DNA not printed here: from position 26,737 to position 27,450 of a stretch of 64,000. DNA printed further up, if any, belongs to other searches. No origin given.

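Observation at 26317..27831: Secreted protein made of 41 copies of an octapeptide (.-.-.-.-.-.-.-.) that I cannot place in any described repeat class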

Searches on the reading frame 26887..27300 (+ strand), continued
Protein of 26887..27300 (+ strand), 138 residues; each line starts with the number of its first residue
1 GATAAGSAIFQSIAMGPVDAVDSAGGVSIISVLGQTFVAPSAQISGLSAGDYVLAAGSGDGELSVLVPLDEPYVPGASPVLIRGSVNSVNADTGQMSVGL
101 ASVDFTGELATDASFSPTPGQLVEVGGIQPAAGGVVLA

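Call 51: find_encoding_contigs(protein=P0175, flank=8000, max_places=2)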
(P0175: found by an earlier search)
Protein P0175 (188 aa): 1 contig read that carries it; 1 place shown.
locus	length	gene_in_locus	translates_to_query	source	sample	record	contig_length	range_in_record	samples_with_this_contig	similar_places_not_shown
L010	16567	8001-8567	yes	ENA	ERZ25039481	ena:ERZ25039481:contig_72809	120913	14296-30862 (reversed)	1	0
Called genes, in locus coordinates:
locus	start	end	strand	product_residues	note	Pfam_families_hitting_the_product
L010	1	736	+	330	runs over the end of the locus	PF12848:ABC_tran_Xtn, PF00005:ABC_tran, PF13304:AAA_21 (faint)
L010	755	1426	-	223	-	PF01914:MarC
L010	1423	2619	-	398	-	PF06925:MGDG_synth (weak), PF04101:Glyco_tran_28_C (weak)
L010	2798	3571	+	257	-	PF00596:Aldolase_II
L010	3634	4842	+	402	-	PF07690:MFS_1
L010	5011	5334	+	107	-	-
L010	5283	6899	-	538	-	PF00496:SBP_bac_5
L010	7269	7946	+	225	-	PF20112:DUF6502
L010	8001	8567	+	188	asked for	-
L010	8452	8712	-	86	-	-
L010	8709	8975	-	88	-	-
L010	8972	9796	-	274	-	-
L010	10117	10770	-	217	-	-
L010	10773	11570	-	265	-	PF20112:DUF6502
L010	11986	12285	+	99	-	-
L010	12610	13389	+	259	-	PF00072:Response_reg, PF00196:GerE, PF08281:Sigma70_r4_2 (weak)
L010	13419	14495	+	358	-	PF00730:HhH-GPD, PF00633:HHH, PF14815:NUDIX_4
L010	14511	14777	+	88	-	PF04362:Iron_traffic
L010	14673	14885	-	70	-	-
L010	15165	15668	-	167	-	PF00583:Acetyltransf_1 (weak), PF13673:Acetyltransf_10 (weak), PF13508:Acetyltransf_7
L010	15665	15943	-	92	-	PF08681:TacA1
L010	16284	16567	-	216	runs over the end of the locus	-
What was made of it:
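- One locus has an OppA/DppA-type peptide-binding protein next to the cassette (L010, call 51).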

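Call 107: search_protein_families(library=phrogs, proteins=[window:26887-27300:+], max_evalue=0.01)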
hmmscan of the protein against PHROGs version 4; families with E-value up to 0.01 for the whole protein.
window:26887-27300:+ (138 aa): 0 families

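Call 109: find_encoding_contigs(protein=P0080, flank=5000, max_places=1)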
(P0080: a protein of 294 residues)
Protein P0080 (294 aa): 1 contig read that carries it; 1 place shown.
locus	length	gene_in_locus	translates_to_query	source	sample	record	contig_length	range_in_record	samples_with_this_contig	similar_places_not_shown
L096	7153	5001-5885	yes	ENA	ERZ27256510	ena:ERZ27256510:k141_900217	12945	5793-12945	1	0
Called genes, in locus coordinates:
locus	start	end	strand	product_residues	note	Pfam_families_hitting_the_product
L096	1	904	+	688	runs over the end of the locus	PF02369:Big_1, PF09134:Invasin_D3 (weak), PF17789:MG4 (faint)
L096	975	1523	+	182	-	PF01202:SKI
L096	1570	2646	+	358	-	PF13685:Fe-ADH_2, PF01761:DHQ_synthase, PF24621:DHQS_C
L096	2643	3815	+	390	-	PF01966:HD, PF13286:HD_assoc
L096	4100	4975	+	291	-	PF20112:DUF6502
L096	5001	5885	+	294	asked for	PF25296:Decapeptide (faint)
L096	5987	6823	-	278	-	PF20112:DUF6502 (weak)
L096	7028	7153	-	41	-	?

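Call 110: find_encoding_contigs(protein=P0132, flank=5000, max_places=1)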
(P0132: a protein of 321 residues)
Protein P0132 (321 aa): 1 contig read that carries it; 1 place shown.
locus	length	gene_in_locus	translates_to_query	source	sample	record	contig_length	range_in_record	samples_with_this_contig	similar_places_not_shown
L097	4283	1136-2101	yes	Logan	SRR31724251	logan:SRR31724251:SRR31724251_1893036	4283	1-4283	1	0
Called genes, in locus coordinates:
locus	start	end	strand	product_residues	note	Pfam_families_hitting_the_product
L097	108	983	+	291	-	PF20112:DUF6502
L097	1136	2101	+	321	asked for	PF18914:DUF5666 (faint)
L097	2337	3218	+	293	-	PF20112:DUF6502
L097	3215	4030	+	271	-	PF20112:DUF6502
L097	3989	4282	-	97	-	?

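Call 111: find_encoding_contigs(protein=P0082, flank=5000, max_places=1)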
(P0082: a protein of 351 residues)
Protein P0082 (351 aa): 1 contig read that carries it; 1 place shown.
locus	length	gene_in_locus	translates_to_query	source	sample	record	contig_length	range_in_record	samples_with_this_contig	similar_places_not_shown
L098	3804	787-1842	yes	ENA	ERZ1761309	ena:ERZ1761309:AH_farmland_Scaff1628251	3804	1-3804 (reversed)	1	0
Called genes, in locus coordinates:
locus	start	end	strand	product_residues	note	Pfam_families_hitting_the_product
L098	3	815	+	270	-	?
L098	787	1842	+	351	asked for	-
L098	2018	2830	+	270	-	PF20112:DUF6502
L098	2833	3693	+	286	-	PF20112:DUF6502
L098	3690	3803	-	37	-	?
